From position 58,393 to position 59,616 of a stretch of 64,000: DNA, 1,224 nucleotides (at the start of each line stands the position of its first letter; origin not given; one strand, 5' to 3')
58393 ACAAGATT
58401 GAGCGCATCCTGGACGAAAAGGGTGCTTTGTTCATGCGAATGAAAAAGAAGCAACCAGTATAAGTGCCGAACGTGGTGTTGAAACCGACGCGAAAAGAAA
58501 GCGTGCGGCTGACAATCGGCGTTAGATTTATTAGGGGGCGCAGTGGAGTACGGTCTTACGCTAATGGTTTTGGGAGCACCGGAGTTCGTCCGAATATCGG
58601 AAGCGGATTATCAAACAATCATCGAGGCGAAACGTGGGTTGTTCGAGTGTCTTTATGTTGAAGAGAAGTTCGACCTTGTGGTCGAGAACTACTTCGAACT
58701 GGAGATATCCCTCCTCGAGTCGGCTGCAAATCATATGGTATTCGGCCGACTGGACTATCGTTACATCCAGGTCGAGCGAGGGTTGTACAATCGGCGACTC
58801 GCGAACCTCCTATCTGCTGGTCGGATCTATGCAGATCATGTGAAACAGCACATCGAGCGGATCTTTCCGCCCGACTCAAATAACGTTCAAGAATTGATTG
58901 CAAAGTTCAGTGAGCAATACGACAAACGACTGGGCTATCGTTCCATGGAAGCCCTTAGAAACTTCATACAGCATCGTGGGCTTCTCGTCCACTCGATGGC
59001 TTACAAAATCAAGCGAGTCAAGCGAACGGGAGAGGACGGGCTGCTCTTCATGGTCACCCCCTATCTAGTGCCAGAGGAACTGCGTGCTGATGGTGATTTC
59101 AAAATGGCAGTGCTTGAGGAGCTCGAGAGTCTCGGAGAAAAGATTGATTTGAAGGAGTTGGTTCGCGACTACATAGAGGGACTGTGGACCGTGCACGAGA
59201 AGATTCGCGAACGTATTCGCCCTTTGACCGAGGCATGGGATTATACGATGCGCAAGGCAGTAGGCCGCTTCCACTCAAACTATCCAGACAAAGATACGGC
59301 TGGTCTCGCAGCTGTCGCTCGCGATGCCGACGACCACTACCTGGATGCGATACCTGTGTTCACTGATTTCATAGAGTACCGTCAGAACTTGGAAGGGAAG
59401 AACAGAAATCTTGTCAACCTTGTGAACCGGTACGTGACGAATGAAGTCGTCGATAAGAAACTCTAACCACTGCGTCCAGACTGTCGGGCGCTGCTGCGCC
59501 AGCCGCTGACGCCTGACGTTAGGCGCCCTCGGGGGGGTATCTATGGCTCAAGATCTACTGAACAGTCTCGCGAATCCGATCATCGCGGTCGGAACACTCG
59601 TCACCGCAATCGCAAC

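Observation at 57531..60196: Three-gene cassette (DUF4365-like nuclease-fold protein + HEPN-like candidate + membrane protein): candidate undescribed defense system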

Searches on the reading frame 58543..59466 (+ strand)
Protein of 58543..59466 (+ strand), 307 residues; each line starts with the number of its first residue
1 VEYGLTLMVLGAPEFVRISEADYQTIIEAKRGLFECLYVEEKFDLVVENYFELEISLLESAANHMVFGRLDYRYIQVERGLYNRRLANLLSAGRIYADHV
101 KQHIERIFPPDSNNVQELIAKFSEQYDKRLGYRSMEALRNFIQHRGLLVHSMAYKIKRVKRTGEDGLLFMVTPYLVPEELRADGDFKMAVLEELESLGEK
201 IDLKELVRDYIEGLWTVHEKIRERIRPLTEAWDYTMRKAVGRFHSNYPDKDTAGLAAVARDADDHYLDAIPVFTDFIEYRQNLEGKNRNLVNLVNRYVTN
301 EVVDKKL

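Call 3: search_protein_families(library=pfam, proteins=[window:58543-59466:+], max_evalue=0.1)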
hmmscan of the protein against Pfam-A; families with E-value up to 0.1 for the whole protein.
window:58543-59466:+ (307 aa): 0 families

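Call 4: search_protein_families(library=padloc, proteins=[window:58543-59466:+], max_evalue=0.1)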
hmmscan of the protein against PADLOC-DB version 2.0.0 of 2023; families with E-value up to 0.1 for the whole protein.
window:58543-59466:+ (307 aa): 0 families

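Call 6: search_protein_families(library=ncbifam, proteins=[window:58543-59466:+], max_evalue=1)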
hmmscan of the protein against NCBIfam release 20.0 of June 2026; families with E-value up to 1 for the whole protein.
window:58543-59466:+ (307 aa): 0 families

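Call 7: search_protein_families(library=phrogs, proteins=[window:58543-59466:+], max_evalue=1)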
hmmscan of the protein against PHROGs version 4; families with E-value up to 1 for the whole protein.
window:58543-59466:+ (307 aa): 1 family
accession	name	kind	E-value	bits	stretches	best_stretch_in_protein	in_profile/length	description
phrog_30874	-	unknown function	5.9e-05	23.6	1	43-151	49-151/279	-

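Call 9: find_homologous_proteins(query=window:58543-59466:+)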
Query window:58543-59466:+ (307 aa): 127 proteins with E <= 0.001 among 3006 candidates; the best 120 are listed.
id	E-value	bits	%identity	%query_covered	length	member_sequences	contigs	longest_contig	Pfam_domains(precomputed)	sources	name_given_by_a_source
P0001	1.5e-200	683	100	100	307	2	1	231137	-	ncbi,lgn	-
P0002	4.9e-110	386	59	97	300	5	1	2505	-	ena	-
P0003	2.0e-99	351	53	99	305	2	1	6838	-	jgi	-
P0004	1.2e-96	342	52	100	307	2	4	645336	-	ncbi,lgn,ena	-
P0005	2.6e-93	331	51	99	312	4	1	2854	-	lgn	-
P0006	3.0e-92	327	52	97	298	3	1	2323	-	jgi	jgi:hypothetical protein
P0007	3.3e-92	327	49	100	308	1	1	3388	-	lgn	-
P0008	4.3e-92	327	51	99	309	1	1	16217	-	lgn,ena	-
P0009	4.5e-91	323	51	100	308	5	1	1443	-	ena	-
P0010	1.1e-90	322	50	99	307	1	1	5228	-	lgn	-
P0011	4.1e-90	320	50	99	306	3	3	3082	-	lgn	-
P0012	3.2e-89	317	50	99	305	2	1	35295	-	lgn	-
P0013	2.7e-88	314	48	100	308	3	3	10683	-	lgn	-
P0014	4.5e-87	310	48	99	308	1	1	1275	-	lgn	-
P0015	8.1e-86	306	48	99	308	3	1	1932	-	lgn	-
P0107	4.7e-41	159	33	98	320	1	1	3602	-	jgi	jgi:hypothetical protein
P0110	8.1e-41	158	33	97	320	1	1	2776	-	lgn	-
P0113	6.0e-39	152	35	91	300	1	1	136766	-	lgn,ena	-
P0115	1.7e-38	151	35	99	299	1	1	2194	-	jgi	jgi:hypothetical protein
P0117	2.6e-37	147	33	99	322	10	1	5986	-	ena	-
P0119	2.8e-36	143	33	97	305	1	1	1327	-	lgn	-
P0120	7.0e-35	139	35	97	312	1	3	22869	-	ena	-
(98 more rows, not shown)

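Call 10: find_encoding_contigs(protein=P0001, flank=10000, max_places=3)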
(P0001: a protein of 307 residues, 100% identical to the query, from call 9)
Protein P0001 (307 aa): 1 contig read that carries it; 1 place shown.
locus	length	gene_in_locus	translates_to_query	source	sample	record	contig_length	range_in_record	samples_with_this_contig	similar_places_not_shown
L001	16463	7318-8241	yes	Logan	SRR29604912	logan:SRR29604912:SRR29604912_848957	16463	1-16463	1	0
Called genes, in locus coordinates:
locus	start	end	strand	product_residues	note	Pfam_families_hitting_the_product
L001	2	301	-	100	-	?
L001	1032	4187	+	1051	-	PF05227:CHASE3, PF01590:GAF, PF13185:GAF_2, PF00989:PAS, PF08448:PAS_4, PF13426:PAS_9, PF00989:PAS, PF08448:PAS_4, +9 more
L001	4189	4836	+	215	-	-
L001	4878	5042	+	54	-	PF09723:Zn_ribbon_8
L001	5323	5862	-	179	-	-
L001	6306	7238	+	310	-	PF14280:DUF4365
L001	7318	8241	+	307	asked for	-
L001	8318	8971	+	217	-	-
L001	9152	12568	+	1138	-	PF02384:N6_Mtase (weak), PF07669:Eco57I (weak), PF18135:Type_ISP_C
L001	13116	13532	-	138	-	-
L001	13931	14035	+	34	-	-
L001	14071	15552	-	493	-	-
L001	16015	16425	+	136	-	PF01381:HTH_3, PF13560:HTH_31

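Call 12: find_related_loci(query=A1, collection=genome_contigs, flank=8000)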
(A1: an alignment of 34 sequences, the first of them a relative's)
Query A1 (307 aa) in genome_contigs; peptide patterns used: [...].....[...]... (x = any residue, [..] = any of these).
149 stretches matched a pattern; 128 encode a relative of the query (tblastn E <= 1e-3); the best 80 are kept; 80 distinct loci.
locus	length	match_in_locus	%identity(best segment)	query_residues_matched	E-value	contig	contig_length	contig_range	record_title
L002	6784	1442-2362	45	1-303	9e-81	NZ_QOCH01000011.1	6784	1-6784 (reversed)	Marinobacter sp. F3R11 F3R11contig_43, whole genome shotgun sequence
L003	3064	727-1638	44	1-303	2e-81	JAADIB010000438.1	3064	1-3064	MAG: Chlorobiota bacterium isolate M_MetaBat.23 contig-127_52561, whole genome shotgun sequence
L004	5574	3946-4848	45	1-303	4e-79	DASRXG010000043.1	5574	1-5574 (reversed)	MAG TPA_asm: Noviherbaspirillum sp. isolate SMAG_U12062 k141_88948, whole genome shotgun sequence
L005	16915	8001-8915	41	1-302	8e-71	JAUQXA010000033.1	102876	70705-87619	MAG: Anaerolineales bacterium isolate BIN17 contig_117580, whole genome shotgun sequence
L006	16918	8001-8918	42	1-306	6e-67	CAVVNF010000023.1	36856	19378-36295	MAG: uncultured Thermoleophilia bacterium isolate MFD03726.bin.2.78 genome assembly, contig: contig_51020, whole genome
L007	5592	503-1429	39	1-306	6e-64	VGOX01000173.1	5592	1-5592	MAG: Chloroflexi bacterium isolate M_DeepCast_65m_m2_156 M_DeepCast_65m_m2_156_Ga0194120_10025997, whole genome shotgun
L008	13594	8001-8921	39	1-302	2e-63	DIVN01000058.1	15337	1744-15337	MAG TPA_asm: Anaerolineales bacterium UBA6131 UBA6131_contig_34211, whole genome shotgun sequence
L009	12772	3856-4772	48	1-306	2e-78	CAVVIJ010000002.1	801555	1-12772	MAG: uncultured delta proteobacterium isolate MFD02923.bin.1.133 genome assembly, contig: contig_17590, whole genome sho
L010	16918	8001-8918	41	1-306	5e-61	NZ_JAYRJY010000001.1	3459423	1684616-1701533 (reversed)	MAG: Ferrovibrio sp. isolate SZ_szas3bin.2 NODE_1_length_3459423_cov_7.53432, whole genome shotgun sequence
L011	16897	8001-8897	38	2-303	8e-59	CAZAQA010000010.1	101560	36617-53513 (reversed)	MAG TPA_asm: uncultured Anaerolineae bacterium isolate binchicken_co64_79 genome assembly, contig: NODE_67_length_101560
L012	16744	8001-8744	46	2-250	8e-58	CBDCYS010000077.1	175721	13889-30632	MAG: Bryobacterales bacterium isolate 6130ab36-0be1-4cbc-8e40-5b7dbad0252f genome assembly, contig: contig_77, whole gen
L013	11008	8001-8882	41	3-301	2e-56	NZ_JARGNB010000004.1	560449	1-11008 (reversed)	Aquabacterium humicola strain RJY3 contig4, whole genome shotgun sequence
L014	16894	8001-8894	38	1-302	9e-56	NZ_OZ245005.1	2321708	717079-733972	MAG: Candidatus Leptofilum sp. isolate 7b64b919-6ea5-499b-8485-25358eaaa058 chromosome 1, complete sequence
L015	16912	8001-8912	36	1-304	5e-53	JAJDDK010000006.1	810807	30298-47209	MAG: Phycisphaerales bacterium isolate OFTM186 OFTM186_5, whole genome shotgun sequence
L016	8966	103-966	38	3-290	7e-53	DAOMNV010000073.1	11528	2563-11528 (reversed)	MAG TPA_asm: Gemmatimonadaceae bacterium isolate AMR_MDS_5903 NODE_2436_length_11528_cov_5.514077, whole genome shotgun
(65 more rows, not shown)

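Call 24: find_encoding_contigs(protein=P0002, flank=8000, max_places=3)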
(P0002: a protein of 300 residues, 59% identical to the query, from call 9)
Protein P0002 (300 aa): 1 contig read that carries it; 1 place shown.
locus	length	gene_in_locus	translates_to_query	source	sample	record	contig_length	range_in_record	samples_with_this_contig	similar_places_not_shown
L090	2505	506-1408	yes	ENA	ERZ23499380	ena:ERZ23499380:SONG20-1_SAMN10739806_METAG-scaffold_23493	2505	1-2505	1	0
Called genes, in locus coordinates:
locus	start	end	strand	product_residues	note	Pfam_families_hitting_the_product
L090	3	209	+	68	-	?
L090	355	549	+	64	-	-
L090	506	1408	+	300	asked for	-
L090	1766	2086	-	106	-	PF01728:FtsJ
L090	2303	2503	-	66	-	?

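Call 25: find_encoding_contigs(protein=P0003, flank=8000, max_places=3)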
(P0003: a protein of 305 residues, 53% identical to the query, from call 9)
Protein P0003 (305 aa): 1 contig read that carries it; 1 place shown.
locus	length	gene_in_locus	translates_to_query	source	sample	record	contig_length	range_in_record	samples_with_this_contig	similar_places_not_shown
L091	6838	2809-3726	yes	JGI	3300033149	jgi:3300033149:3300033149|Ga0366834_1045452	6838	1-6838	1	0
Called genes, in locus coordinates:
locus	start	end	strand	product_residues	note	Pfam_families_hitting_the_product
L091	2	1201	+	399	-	PF00361:Proton_antipo_M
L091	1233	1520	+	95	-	-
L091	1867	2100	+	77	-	-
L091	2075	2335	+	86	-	-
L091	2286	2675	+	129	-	PF09509:Hypoth_Ymh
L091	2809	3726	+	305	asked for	-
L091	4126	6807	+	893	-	-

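Call 29: search_solved_structures(query=A2, max_evalue=10, show_alignments=2)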
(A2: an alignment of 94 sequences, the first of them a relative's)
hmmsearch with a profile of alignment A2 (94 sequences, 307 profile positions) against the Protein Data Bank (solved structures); distinct sequences matched with E-value up to 10: 1.
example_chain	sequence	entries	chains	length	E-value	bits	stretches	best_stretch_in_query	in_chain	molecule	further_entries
2lem_A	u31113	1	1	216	0.092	15.3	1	203-250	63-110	Apolipoprotein A-I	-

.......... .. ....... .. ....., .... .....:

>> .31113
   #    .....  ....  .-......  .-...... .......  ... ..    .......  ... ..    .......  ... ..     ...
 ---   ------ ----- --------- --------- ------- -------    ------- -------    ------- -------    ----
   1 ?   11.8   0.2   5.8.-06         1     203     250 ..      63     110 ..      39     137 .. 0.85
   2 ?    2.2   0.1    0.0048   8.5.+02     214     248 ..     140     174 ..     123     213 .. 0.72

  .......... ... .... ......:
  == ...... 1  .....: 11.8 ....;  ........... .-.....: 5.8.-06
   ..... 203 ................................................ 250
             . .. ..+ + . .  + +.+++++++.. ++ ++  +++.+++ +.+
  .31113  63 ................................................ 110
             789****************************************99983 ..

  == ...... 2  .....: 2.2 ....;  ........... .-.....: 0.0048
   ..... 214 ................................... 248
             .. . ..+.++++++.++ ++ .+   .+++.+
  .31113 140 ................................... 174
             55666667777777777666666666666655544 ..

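Call 33: search_protein_families(library=pfam, alignment_id=A3, max_evalue=0.00001)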
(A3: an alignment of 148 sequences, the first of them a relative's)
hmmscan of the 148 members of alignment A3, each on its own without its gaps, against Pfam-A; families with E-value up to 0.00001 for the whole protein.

A. member 1, L002:988-1326:+ (113 aa): 0 families

B. families by the number of members that match (of 148 scanned): 97 families (the first 25 are shown)
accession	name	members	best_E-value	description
PF20473.4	MmeI_Mtase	2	1.5e-92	MmeI, DNA-methyltransferase domain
PF20466.3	MmeI_TRD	2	4.9e-75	MmeI, target recognition domain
PF13561.12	adh_short_C2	2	4.9e-56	Enoyl-(Acyl carrier protein) reductase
PF00106.31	adh_short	2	1.9e-51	short chain dehydrogenase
PF00589.27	Phage_integrase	2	6.4e-35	Phage integrase family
PF20467.3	MmeI_C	2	2.9e-31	MmeI, C-terminal domain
PF12796.13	Ank_2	2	1.4e-28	Ankyrin repeats (3 copies)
PF00072.30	Response_reg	2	2.4e-28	Response regulator receiver domain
PF00023.36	Ank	2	1.4e-20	Ankyrin repeat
PF05598.16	DUF772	2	1.9e-20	Transposase domain (DUF772)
PF13857.12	Ank_5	2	5.4e-17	Ankyrin repeats (many copies)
PF08659.16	KR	2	1.6e-10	KR domain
PF01039.27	Carboxyl_trans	1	8.8e-149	Carboxyl transferase domain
PF00437.27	T2SSE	1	1.2e-105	Type II/IV secretion system protein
PF01212.27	Beta_elim_lyase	1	7.9e-104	Beta-eliminating lyase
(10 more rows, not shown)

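Call 34: predict_structure(alignment_id=A2)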
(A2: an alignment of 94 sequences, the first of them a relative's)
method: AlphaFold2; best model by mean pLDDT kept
length: 307 residues; sequences in the alignment: 94
mean_pLDDT: 95.4   pTM: 0.91
mean pLDDT of the five models: 95.4, 95.4, 95.4, 94.7, 94.6
residues with pLDDT >= 90: 280; 70-90: 24; 50-70: 2; < 50: 1
segments of 3 or more residues with pLDDT < 50: none
pLDDT, mean of each block of 10 residues (from residue 1): 96 95 98 99 99 97 93 94 97 98 97 96 98 97 85 94 86 97 94 98 98 99 98 99 98 97 96 98 97 92 71
secondary structure, 60 per line:
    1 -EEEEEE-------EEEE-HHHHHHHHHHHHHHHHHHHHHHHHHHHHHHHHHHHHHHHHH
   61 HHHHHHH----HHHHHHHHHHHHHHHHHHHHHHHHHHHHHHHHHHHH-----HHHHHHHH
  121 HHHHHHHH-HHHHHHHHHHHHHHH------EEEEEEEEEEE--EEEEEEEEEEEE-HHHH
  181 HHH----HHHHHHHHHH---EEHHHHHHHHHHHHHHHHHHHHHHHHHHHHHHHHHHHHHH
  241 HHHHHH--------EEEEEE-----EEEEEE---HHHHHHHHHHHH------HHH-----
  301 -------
elements in order: E2-7 E15-18 H20-67 H72-107 H113-128 H130-144 E151-161 E164-175 H177-183 H188-197 H203-246 E255-260 E266-271 H275-286

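Call 36: search_protein_families(library=padloc, alignment_id=A3, max_evalue=0.00001)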
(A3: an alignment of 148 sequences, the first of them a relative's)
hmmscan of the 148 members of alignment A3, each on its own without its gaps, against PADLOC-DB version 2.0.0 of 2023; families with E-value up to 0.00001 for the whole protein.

A. member 1, L002:988-1326:+ (113 aa): 0 families

B. families by the number of members that match (of 148 scanned): 183 families (the first 25 are shown)
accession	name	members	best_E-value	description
PDLC03598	REase_MTase_IIG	2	9e-253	Type IIG restriction enzyme-methyltransferase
PDLC03599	REase_MTase_IIG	2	3.5e-60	Type IIG restriction enzyme-methyltransferase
PDLC03627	REase_MTase_IIG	2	2.4e-58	Type IIG restriction enzyme-methyltransferase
PDLC03089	Specificity_I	2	7.3e-46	Type I specificity subunit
PDLC04137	mad5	2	2.3e-41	mads_5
PDLC02643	DrmMI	2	4.6e-35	DrmMI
PDLC03107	Specificity_I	2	7.3e-35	Type I specificity subunit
PDLC03076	Specificity_I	2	3.1e-34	Type I specificity subunit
PDLC03162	Specificity_I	2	8e-30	Type I specificity subunit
PDLC03079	Specificity_I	2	5.5e-29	Type I specificity subunit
PDLC03138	Specificity_I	2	9.8e-27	Type I specificity subunit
PDLC03154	Specificity_I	2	1.7e-26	Type I specificity subunit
PDLC03185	Specificity_I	2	5.2e-23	Type I specificity subunit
PDLC04783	PDC-M72A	2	3.1e-22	-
PDLC03194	Specificity_I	2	3.3e-22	Type I specificity subunit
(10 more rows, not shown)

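Call 40: search_protein_families(library=pfam, alignment_id=A2, max_evalue=1)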
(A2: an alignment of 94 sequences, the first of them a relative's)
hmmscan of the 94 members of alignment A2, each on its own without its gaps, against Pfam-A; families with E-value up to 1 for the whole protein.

A. member 1, P0001 (307 aa): 1 family
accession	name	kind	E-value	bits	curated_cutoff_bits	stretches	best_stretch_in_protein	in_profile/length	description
PF11844.13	DUF3364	-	0.15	12.8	27.4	0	20-47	17-44/56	Domain of unknown function (DUF3364)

B. families by the number of members that match (of 94 scanned): 56 families (the first 25 are shown)
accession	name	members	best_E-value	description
PF19932.4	DUF6395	3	0.16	Family of unknown function (DUF6395)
PF10012.15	DUF2255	2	0.004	Uncharacterized protein conserved in bacteria (DUF2255)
PF16778.10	Phage_tail_APC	2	0.019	Phage tail assembly chaperone protein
PF08385.17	DHC_N1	2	0.025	Dynein heavy chain, N-terminal region 1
PF07381.18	EarA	2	0.038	EarA-like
PF22911.1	PRAS_NT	2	0.041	Proline-rich AKT1 substrate 1, N-terminal domain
PF18733.6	HEPN_LA2681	1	0.00063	LA2681-like HEPN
PF14425.11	Imm3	1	0.002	Immunity protein Imm3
PF24754.1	MavL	1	0.0035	Macrodomain effector MavL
PF23169.1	HalD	1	0.012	Halogenase D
PF05219.18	DREV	1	0.015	DREV methyltransferase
PF06033.17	DUF918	1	0.024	Nucleopolyhedrovirus protein of unknown function (DUF918)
PF02698.23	DUF218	1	0.025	DUF218 domain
PF10548.14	P22_AR_C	1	0.025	P22AR C-terminal domain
PF05270.19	AbfB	1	0.032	Alpha-L-arabinofuranosidase B (ABFB) domain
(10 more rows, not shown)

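Call 55: search_protein_representatives(alignment_id=A2)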
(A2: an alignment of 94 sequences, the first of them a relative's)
Query: 94 sequences, 307 profile positions. Proteins with E-value up to 0.001 (for the whole library): 4706; up to 1e-10: 3374; up to 1e-30: 1737. The best 150 are listed.
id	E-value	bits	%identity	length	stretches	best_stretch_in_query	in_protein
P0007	1.0e-126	438.8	-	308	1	1-306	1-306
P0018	5.2e-123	426.6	-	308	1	1-306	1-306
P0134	3.0e-121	420.9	-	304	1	1-304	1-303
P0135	1.7e-115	402.0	-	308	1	1-306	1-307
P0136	1.4e-114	398.9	-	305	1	1-305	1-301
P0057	2.7e-113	394.8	-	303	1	1-306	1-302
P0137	3.8e-110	384.4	-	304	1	1-303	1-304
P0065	4.7e-110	384.1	-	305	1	1-304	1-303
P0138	2.9e-108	378.2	-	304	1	1-303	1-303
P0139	3.3e-108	378.1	-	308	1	1-305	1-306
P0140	4.2e-108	377.7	-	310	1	1-304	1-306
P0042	4.9e-107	374.2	-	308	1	1-305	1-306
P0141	8.4e-107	373.4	-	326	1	2-305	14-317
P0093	2.2e-105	368.7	-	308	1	1-304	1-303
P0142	3.8e-105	368.0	-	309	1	3-304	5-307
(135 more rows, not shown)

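Call 56: search_dna_similar(query=window:58543-59466:+, collection=plasmids, mode=protein, max_evalue=0.001, max_rows=30)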
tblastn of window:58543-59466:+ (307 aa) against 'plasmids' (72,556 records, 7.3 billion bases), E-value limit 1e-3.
Records with a match: 5; places in all: 5; records where one place covers at least 80% of the query: 0.
Best place of each record, by identity: <60% 5.
By first word of the organism name: Bacillus 5.
By predicted mobility (MOB-suite, as given by PLSDB): non-mobilizable 5.
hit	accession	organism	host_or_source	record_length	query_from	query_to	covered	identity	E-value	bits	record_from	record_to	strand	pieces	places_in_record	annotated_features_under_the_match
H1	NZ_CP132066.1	Bacillus mycoides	whole organism,soil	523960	83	226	47%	27.7%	2e-6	57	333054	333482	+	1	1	hypothetical protein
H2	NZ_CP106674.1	Bacillus subtilis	cell culture,soil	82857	43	152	36%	35.7%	7e-5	52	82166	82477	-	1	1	hypothetical protein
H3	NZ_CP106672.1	Bacillus subtilis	cell culture,soil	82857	43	152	36%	35.7%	7e-5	52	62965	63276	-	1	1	hypothetical protein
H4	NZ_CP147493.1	Bacillus subtilis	single cell,Mixed alfalfa silage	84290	83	152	23%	40.8%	2e-5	54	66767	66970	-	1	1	hypothetical protein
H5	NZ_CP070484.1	Bacillus sp. LJBS06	mixed culture,soil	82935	83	152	23%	38.6%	2e-4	50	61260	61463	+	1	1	hypothetical protein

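Call 57: search_dna_similar(query=window:58543-59466:+, collection=phages, mode=protein, max_evalue=0.001, max_rows=30)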
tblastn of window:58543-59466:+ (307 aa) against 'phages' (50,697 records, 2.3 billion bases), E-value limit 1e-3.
Records with a match: 1; places in all: 1; records where one place covers at least 80% of the query: 0.
Best place of each record, by identity: <60% 1.
By first word of the organism name: Marinobacter 1.
By host as written in the record: Marinobacter 1.
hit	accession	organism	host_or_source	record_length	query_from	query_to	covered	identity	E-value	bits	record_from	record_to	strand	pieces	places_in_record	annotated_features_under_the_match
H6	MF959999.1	Marinobacter phage PS3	Marinobacter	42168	11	222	69%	34.4%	9e-24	107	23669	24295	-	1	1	hypothetical protein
